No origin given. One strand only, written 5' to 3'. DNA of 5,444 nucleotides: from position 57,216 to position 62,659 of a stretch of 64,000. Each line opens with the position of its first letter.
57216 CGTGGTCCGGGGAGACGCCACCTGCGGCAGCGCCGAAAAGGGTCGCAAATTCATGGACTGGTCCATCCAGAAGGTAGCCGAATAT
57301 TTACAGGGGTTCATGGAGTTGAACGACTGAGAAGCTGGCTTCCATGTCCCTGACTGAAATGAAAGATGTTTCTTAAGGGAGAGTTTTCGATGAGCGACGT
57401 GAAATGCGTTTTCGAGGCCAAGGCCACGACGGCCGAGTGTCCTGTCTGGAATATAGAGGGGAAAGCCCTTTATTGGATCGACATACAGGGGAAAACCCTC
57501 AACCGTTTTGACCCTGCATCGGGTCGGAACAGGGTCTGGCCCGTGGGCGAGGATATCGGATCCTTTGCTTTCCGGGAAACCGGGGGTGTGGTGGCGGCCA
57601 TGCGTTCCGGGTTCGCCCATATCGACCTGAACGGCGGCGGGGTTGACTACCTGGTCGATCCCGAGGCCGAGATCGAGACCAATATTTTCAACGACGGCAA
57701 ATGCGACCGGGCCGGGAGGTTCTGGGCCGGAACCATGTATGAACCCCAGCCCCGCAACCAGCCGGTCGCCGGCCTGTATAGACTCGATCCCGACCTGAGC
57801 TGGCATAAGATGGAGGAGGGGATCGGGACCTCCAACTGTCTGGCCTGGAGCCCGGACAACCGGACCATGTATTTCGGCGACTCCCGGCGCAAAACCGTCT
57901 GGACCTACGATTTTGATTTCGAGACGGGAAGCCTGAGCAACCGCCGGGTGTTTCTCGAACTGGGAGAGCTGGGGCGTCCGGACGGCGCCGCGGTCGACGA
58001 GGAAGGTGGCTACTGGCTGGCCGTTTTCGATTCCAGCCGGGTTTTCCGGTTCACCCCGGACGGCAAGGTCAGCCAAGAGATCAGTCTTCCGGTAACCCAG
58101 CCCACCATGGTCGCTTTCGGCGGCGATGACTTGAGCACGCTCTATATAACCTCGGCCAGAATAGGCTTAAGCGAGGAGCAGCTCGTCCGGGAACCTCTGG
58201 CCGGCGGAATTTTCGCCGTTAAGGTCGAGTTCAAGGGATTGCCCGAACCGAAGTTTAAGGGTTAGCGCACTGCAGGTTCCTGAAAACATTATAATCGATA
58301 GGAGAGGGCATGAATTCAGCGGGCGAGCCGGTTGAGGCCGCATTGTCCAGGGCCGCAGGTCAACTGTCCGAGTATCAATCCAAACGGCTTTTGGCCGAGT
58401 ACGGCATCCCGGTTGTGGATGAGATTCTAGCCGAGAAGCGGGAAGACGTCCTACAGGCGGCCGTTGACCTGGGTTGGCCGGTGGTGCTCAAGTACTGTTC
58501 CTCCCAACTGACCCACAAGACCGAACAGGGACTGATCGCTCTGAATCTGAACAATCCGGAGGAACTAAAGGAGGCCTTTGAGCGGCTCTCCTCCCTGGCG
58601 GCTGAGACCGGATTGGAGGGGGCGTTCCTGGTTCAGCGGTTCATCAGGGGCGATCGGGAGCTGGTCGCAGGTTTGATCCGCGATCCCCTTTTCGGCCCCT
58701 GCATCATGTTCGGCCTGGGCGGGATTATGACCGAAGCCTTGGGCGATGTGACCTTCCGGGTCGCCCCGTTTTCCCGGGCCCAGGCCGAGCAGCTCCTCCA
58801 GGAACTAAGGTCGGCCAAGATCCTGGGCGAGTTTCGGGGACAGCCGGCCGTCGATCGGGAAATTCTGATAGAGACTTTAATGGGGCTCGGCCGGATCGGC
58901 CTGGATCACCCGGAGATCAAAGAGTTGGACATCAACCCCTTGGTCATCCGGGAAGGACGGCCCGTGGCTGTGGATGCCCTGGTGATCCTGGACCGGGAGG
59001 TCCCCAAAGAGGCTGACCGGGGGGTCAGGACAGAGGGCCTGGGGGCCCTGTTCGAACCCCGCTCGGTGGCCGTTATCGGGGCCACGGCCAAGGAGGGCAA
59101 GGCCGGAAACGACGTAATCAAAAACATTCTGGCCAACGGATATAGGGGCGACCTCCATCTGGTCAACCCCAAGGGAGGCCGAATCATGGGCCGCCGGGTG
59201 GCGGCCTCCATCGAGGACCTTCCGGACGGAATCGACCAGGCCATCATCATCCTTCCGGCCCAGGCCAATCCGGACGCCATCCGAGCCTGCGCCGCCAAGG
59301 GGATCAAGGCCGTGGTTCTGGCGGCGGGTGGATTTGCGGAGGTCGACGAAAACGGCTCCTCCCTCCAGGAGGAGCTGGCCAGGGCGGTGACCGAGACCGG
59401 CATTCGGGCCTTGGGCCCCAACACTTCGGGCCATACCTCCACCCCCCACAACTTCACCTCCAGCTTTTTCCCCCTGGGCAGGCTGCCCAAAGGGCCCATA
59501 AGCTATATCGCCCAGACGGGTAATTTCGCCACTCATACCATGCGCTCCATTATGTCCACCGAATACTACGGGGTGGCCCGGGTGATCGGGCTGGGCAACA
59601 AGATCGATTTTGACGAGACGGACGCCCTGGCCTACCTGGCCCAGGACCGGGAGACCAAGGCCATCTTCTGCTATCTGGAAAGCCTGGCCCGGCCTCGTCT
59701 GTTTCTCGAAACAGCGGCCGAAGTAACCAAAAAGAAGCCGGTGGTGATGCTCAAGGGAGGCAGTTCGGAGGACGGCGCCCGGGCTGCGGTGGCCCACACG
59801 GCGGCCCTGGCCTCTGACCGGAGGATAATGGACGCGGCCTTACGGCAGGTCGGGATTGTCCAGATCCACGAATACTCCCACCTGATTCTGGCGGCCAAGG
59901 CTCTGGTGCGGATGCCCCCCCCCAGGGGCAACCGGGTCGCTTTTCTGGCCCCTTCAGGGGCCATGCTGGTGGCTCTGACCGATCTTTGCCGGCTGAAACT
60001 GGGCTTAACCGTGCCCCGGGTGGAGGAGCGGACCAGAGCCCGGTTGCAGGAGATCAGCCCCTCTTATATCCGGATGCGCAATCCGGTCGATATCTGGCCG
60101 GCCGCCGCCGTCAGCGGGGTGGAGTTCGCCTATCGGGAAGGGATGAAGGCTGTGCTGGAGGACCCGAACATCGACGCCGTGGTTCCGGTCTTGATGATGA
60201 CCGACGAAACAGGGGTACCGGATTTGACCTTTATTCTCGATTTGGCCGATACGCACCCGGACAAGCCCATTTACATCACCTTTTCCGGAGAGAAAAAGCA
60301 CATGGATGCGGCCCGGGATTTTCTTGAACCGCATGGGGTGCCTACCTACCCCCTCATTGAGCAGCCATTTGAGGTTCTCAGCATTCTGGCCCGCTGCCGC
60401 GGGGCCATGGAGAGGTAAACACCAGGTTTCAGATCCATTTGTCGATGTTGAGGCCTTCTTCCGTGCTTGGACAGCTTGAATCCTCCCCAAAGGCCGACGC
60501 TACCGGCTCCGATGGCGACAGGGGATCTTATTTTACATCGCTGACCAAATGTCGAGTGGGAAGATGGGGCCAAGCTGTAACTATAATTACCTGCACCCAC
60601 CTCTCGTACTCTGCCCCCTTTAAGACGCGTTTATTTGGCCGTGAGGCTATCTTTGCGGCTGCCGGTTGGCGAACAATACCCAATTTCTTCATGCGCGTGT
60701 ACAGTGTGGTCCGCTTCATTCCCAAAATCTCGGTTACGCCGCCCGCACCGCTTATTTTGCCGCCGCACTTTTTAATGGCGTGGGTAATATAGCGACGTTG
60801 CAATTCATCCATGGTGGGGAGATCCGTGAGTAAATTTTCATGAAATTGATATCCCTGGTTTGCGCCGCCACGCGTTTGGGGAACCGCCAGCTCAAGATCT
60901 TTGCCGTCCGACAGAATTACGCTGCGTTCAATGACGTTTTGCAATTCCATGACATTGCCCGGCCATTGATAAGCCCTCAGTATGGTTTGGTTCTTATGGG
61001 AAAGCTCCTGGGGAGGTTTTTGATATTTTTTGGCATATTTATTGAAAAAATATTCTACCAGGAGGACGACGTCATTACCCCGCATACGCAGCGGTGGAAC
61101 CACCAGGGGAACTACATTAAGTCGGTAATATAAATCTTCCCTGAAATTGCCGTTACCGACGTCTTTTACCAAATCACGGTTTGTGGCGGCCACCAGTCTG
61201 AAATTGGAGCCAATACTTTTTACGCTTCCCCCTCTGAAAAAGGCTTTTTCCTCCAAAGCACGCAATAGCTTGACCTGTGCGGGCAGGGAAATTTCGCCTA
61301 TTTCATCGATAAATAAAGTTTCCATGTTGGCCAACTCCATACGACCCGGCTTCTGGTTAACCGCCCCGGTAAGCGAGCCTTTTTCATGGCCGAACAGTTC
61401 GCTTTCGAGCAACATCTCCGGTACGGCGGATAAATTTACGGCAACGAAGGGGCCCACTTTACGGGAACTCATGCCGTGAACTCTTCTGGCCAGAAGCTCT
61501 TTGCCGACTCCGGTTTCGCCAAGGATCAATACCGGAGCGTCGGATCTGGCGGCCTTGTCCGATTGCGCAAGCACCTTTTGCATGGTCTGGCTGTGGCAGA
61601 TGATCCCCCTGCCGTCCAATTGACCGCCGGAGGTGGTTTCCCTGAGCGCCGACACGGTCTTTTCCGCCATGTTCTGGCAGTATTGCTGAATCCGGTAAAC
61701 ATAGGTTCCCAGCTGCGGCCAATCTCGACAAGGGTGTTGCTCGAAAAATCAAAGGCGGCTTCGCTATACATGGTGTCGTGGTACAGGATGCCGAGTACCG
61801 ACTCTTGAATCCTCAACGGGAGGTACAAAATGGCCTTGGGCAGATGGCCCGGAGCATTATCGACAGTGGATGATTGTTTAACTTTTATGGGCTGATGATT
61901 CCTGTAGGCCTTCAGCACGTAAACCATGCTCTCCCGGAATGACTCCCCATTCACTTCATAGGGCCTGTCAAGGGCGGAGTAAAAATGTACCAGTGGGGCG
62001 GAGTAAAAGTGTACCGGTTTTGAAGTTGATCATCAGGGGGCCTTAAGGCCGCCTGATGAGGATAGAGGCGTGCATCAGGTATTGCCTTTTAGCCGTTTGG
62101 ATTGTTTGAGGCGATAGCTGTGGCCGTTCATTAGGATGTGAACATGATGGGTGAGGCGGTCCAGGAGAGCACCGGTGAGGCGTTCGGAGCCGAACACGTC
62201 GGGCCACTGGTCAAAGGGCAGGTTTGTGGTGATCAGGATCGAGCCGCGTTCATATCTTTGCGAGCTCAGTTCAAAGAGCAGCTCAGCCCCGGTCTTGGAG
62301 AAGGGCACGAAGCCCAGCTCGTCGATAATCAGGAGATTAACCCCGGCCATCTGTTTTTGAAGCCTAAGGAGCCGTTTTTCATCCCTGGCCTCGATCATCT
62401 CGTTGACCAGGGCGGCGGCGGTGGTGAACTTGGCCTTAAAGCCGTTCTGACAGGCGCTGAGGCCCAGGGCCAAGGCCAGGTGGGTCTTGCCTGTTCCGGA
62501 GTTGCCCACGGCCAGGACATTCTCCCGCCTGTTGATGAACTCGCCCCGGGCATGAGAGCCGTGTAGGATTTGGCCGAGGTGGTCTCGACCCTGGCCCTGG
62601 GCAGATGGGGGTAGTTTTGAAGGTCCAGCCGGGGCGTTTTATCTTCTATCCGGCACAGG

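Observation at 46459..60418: Undescribed GntR-controlled catabolic island: TRAP uptake, tandem Rid pair, class III aminotransferase, DRE-TIM aldolase, creatininase, SMP-30 lactonase, ADP-forming acyl-CoA synthetase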

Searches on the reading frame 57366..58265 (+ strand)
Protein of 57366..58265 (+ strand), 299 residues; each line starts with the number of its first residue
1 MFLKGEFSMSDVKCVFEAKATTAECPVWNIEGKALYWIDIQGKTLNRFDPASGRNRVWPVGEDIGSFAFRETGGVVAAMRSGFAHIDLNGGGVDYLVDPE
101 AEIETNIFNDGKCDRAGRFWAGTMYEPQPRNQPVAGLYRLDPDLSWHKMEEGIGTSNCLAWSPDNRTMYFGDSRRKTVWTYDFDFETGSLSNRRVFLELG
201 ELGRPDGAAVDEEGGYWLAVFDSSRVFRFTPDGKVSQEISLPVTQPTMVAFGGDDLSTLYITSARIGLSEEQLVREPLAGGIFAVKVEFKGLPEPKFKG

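Call 4: search_protein_families(library=pfam, proteins=[window:57366-58265:+])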
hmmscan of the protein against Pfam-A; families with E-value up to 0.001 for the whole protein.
window:57366-58265:+ (299 aa): 1 family
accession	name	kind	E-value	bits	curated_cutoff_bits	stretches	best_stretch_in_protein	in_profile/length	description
PF08450.18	SGL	-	3.4e-86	289.3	26.3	1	23-265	2-246/246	SMP-30/Gluconolactonase/LRE-like region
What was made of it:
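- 57390..58265 (+): SMP-30/gluconolactonase-family lactonase (the ORF opens at 57366). Pfam SGL 3.4e-86 (call 4).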

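Call 5: search_protein_families(library=ncbifam, proteins=[window:57366-58265:+])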
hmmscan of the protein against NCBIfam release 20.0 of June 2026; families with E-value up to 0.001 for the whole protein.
window:57366-58265:+ (299 aa): 0 families

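Call 15: list_cluster_members(proteins=[P0001, window:57366-58265:+, window:58310-60418:+, window:50042-50773:+, window:46519-47589:+])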
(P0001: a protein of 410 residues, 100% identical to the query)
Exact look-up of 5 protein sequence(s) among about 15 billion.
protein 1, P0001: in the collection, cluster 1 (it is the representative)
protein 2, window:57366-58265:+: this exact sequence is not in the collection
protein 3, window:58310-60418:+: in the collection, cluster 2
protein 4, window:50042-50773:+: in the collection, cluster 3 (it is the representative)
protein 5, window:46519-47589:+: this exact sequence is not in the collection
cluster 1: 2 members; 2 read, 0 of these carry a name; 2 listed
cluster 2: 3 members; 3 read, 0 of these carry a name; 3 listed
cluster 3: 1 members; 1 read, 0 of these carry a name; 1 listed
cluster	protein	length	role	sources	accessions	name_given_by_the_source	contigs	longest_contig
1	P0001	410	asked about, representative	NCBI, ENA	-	-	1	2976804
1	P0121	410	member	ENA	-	-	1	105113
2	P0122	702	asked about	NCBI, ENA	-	-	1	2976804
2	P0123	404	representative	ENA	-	-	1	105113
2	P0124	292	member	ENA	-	-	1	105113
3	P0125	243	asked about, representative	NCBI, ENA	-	-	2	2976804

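Call 39: search_solved_structures(query=window:57366-58265:+, max_evalue=1e-10)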
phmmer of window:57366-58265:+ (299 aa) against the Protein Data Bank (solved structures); distinct sequences matched with E-value up to 1e-10: 11.
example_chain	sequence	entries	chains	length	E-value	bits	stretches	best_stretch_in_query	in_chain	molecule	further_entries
4gn7_A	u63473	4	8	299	4.7e-53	183.5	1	11-291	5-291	Regucalcin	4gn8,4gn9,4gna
7plb_A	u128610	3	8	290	1.2e-49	172.3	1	10-295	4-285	Smp-30/Cgr1 family protein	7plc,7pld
4gnb_A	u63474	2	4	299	5.3e-49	170.1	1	11-291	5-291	Regucalcin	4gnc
3g4e_A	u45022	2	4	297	9.1e-49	169.4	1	12-291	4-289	Regucalcin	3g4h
5d9b_A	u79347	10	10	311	1e-37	133.1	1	18-285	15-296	Luciferin regenerating enzyme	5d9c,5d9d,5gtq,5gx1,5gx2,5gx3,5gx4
2ghs_A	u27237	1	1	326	1.2e-22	83.6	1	22-297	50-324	AGR_C_1268p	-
8djf_A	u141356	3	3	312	2e-13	53.3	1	83-264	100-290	Gluconolactonase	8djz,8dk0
7ris_A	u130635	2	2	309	2.1e-13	53.2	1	83-264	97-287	Beta-propeller lactonase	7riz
6f0q_A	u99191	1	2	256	1.2e-11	47.4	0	191-261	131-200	Pizza6-AYW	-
7zph_A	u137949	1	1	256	1.9e-11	46.8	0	191-263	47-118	Pizza6-TNK-RSH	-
6i3b_A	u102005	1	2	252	4.2e-11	45.6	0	191-261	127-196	cPizza6-AYW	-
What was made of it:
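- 57390..58265 (+): PDB regucalcin 4gn7 at 5e-53 and xylonolactonase-type 7plb at 1e-49 (call 39).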

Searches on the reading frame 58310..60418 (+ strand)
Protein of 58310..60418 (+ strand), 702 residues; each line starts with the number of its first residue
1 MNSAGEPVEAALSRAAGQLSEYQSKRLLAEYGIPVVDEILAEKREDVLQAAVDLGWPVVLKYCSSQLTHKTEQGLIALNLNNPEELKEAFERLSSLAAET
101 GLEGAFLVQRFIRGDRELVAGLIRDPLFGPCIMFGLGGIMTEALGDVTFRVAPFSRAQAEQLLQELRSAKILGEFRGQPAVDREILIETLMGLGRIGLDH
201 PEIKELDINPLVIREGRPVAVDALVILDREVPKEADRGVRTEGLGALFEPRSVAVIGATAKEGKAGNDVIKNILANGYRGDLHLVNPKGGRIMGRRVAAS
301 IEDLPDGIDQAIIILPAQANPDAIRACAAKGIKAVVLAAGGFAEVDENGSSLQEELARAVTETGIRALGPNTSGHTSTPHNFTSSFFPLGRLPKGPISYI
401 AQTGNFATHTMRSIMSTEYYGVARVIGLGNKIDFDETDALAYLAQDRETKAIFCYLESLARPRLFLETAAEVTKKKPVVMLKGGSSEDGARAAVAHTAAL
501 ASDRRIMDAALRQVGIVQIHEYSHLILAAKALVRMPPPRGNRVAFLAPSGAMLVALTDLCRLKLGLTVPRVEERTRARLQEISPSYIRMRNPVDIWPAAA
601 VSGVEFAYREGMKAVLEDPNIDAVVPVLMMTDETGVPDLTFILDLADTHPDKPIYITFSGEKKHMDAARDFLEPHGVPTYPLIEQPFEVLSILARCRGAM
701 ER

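Call 6: search_protein_families(library=pfam, proteins=[window:58310-60418:+], max_evalue=0.01)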
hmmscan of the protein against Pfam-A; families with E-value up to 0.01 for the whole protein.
window:58310-60418:+ (702 aa): 6 families
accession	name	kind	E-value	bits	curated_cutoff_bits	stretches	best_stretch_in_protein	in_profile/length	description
PF13549.11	ATP-grasp_5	-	1.2e-63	214.9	27.6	1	11-227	2-221/221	ATP-grasp domain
PF13607.11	Succ_CoA_lig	-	2.9e-40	137.6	27.4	1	394-532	1-138/138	Succinyl-CoA ligase like flavodoxin domain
PF13380.12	CoA_binding_2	-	7.3e-21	75.2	22.8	1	251-373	1-111/116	CoA binding domain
PF02629.25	CoA_binding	-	6.6e-09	36.8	22.3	1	249-338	2-94/97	CoA binding domain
PF08442.15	ATP-grasp_2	-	0.00026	21.1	29.5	1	18-61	1-45/202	ATP-grasp domain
PF02786.22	CPSase_L_D2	-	0.0021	18.1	19.8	1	24-132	5-108/211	Carbamoyl-phosphate synthase L chain, ATP binding domain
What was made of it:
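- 58310..60418 (+): ADP-forming acyl-CoA synthetase, fused with the ATP-grasp domain first. Pfam ATP-grasp_5, CoA_binding_2, Succ_CoA_lig (call 6).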

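Call 24: search_protein_families(library=ncbifam, proteins=[window:58310-60418:+], max_evalue=0.00001)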
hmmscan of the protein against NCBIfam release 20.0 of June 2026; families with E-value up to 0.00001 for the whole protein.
window:58310-60418:+ (702 aa): 8 families
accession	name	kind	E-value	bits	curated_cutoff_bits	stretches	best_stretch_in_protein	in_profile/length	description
NF045494.1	AcCoALig_Archglob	equivalog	5.1e-143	477.9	1200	1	19-695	3-661/665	acetate--CoA ligase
NF045492.1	HydPropCoALig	equivalog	9.5e-122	407.6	1300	1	19-693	19-693/700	3-hydroxypropionate--CoA ligase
NF045493.1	HydDutCoALig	equivalog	1.9e-108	363.9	1300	2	246-692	5-445/698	4-hydroxybutyrate--CoA ligase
TIGR02717.1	AcCoA-syn-alpha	equivalog_domain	3.1e-106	355.7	567.15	1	245-695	2-445/447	acetate--CoA ligase alpha subunit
NF004230.0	PRK05678.1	equivalog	3e-08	33.2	336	1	292-487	48-239/291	succinate--CoA ligase subunit alpha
NF001913.0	PRK00696.1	equivalog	6.4e-07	28.7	370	0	19-229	3-220/388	ADP-forming succinate--CoA ligase subunit beta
NF010623.0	PRK14016.1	subfamily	1.5e-06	26.6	877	1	23-115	217-298/871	cyanophycin synthetase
TIGR01016.1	sucCoAbeta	subfamily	9.8e-06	24.7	375.55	0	18-228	2-219/386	succinate-CoA ligase subunit beta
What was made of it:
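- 58310..60418 (+): NCBIfam Archaeoglobus acetate-CoA ligase 478 bits and 3-hydroxypropionate-CoA ligase 408 bits, both below cut-off (call 24).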

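Call 25: search_solved_structures(query=window:58310-60418:+, max_evalue=0.00001)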
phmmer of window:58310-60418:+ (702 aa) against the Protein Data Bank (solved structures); distinct sequences matched with E-value up to 0.00001: 17.
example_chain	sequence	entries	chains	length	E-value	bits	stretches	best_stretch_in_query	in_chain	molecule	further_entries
9y43_A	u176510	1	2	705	4.9e-102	345.8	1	19-681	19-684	3-hydroxypropionate--CoA ligase [ADP-forming]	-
8wzu_A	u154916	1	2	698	9e-89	302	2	247-690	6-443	4-hydroxybutyrate--CoA ligase [ADP-forming]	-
2csu_A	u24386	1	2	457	5.4e-70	239.9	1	246-688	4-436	457aa long hypothetical protein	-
7cm9_A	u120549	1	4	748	2.8e-63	217.7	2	240-622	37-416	DMSP lyase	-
4xyl_A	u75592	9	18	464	1.9e-61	211.7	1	244-693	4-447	alpha subunit of Acyl-CoA synthetase (NDP forming) | Acyl-CoA synthetase (NDP forming) | alpha subunit of acetyl-CoA synthetase (NDP forming)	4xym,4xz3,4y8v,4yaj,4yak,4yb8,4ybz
9it0_A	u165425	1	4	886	8.4e-59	202.9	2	242-684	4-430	Protein acetyltransferase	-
9isq_A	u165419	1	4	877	4.9e-58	200.4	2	243-684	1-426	Protein acetyltransferase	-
4xyl_B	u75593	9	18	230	3e-45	158.2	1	17-227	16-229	beta subunit of Acyl-CoA synthetase (NDP forming) | Uncharacterized protein | beta subunit of acetyl-CoA synthetase (NDP forming)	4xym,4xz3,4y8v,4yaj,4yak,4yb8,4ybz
1wr2_A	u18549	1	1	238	8.1e-41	143.5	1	7-227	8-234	hypothetical protein PH1789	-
9isb_A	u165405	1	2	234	2.5e-16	62.6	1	9-223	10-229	Protein acetyltransferase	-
2d59_A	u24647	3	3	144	5.5e-07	31.7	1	248-336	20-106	hypothetical protein PH1109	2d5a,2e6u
3q9u_A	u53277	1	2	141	2.4e-06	29.6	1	239-334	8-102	CoA binding protein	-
1y81_A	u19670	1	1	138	3.8e-06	28.9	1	249-341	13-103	conserved hypothetical protein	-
2yv2_A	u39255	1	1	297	8e-06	27.9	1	259-481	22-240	Succinyl-CoA synthetase alpha chain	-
3q9n_A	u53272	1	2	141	8e-06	27.9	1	248-335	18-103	CoA binding protein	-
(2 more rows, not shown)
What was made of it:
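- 58310..60418 (+): PDB 9y43 at 5e-102 (call 25).
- On NDP-forming acyl-CoA synthetase (ACD): PDB 9y43 and 8wzu (call 25).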

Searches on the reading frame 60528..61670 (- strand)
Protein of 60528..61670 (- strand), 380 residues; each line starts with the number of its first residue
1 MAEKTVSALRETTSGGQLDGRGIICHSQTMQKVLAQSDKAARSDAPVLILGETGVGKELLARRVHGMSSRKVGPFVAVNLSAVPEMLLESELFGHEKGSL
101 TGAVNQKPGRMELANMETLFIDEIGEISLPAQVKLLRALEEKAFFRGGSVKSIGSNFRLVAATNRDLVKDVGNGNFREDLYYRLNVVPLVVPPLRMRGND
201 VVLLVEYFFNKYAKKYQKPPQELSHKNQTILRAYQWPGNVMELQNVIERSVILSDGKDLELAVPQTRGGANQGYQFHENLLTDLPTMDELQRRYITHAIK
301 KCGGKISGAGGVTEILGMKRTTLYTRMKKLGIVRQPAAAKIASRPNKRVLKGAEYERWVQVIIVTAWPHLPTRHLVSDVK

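Call 6: search_protein_families(library=pfam, proteins=[window:60528-61670:-], max_evalue=0.01)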
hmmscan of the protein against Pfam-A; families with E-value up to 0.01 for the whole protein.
window:60528-61670:- (380 aa): 8 families
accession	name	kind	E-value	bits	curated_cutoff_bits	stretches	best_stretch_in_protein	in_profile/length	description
PF00158.32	Sigma54_activat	-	7.9e-61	205.1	20.2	1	23-189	1-167/168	Sigma-54 interaction domain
PF25601.1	AAA_lid_14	-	1.5e-19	70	27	1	195-261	1-67/87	AAA+ ATPase lid domain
PF14532.12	Sigma54_activ_2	-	3.5e-17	63.4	25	1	26-194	3-138/138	Sigma-54 interaction domain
PF07728.20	AAA_5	-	9.2e-07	29.4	22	1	46-165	1-123/139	AAA domain (dynein-related subfamily)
PF02954.25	HTH_8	-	2.3e-06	27.7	22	1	287-330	2-42/42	Bacterial regulatory protein, Fis family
PF01078.27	Mg_chelatase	-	1.2e-05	25.2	20.3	1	101-164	92-157/207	Magnesium chelatase, subunit ChlI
PF00493.29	MCM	-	0.0013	18.3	23.3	1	32-143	45-149/224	MCM P-loop domain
PF00004.35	AAA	-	0.0014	19.5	21.2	1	47-165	1-110/131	ATPase family associated with various cellular activities (AAA)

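Call 63: search_protein_families(library=pfam, proteins=[window:60528-61670:-], max_evalue=1)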
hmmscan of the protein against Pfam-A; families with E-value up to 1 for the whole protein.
window:60528-61670:- (380 aa): 11 families
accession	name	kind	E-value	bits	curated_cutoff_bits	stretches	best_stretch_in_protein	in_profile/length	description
PF00158.32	Sigma54_activat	-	7.9e-61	205.1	20.2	1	23-189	1-167/168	Sigma-54 interaction domain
PF25601.1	AAA_lid_14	-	1.5e-19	70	27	1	195-261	1-67/87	AAA+ ATPase lid domain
PF14532.12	Sigma54_activ_2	-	3.5e-17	63.4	25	1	26-194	3-138/138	Sigma-54 interaction domain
PF07728.20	AAA_5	-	9.2e-07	29.4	22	1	46-165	1-123/139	AAA domain (dynein-related subfamily)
PF02954.25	HTH_8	-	2.3e-06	27.7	22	1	287-330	2-42/42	Bacterial regulatory protein, Fis family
PF01078.27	Mg_chelatase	-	1.2e-05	25.2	20.3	1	101-164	92-157/207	Magnesium chelatase, subunit ChlI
PF00493.29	MCM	-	0.0013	18.3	23.3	1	32-143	45-149/224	MCM P-loop domain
PF00004.35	AAA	-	0.0014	19.5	21.2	1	47-165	1-110/131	ATPase family associated with various cellular activities (AAA)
PF13245.12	AAA_19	-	0.018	15.6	25.1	1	45-143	12-118/134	AAA domain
PF07724.20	AAA_2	-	0.053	14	27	1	47-141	6-101/166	AAA domain (Cdc48 subfamily)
PF12775.13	AAA_7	-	0.26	11.3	25.8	1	37-82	26-71/181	P-loop containing dynein motor region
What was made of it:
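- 60528..62509 (-): Right border: sigma-54 activator without sensor domain (60528-61670) and N-terminally truncated IstB of an IS21 element (62075-62509). Calls 6 and 63.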

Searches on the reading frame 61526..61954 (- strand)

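Call 63: search_protein_families(library=pfam, proteins=[window:61526-61954:-], max_evalue=1)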
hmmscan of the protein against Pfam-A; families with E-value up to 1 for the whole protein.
window:61526-61954:- (142 aa): 2 families
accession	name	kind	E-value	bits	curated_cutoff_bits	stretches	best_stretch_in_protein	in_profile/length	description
PF13185.12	GAF_2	-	0.098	13.3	28.6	1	8-58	54-107/136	GAF domain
PF21424.3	DTP-pb9_A-dom_C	-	0.19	11.9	27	1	1-10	6-15/32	Distal tail protein pb9, A domain C-terminal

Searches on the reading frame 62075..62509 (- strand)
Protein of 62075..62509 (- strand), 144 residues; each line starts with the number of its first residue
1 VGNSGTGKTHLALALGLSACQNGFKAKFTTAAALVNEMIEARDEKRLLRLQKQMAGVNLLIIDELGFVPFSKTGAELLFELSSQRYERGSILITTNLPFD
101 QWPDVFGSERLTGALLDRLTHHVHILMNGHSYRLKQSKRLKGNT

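Call 6: search_protein_families(library=pfam, proteins=[window:62075-62509:-], max_evalue=0.01)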
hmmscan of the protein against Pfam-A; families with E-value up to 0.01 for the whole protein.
window:62075-62509:- (144 aa): 4 families
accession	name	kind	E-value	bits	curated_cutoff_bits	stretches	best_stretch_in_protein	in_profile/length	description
PF01695.23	IstB_IS21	-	1.3e-46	159.5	24.1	1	1-138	98-236/238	IstB-like ATP binding protein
PF00308.24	Bac_DnaA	-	1.9e-08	35.1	23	1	2-94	41-135/162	Bacterial DnaA ATPAse domain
PF02562.22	PhoH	-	0.002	18.1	27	1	1-30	25-54/205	PhoH-like protein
PF00004.35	AAA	-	0.0028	18.6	21.2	1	2-98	5-111/131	ATPase family associated with various cellular activities (AAA)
